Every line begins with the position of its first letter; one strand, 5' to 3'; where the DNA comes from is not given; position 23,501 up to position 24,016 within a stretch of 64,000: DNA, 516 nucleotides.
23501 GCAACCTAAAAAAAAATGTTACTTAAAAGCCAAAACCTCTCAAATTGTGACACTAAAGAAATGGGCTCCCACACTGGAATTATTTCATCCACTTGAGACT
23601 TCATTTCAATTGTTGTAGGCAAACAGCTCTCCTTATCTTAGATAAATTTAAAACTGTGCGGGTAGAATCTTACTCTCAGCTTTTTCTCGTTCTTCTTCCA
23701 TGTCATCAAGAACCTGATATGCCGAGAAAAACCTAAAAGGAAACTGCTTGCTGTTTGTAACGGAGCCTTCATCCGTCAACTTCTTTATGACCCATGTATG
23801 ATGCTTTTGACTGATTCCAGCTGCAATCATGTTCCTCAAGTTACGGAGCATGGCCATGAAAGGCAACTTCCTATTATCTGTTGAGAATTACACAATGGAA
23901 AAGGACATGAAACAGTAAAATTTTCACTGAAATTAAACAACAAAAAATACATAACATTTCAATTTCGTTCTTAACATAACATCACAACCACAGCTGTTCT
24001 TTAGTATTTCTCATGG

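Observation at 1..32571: Intron-rich TEP1-like gene (TROVE + DUF4062 + NACHT) that also carries an RGG box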

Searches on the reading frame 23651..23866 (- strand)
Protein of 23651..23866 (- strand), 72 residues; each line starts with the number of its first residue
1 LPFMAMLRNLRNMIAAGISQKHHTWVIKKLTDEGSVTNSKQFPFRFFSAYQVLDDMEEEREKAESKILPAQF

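Call 3: search_protein_families(library=pfam, max_evalue=0.01, proteins=[window:23651-23866:-])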
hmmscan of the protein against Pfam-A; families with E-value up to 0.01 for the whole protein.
seq(72 aa): 1 family
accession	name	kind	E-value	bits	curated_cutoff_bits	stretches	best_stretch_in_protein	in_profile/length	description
PF05731.17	TROVE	-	1.2e-20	74.6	23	1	1-66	302-367/442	TROVE domain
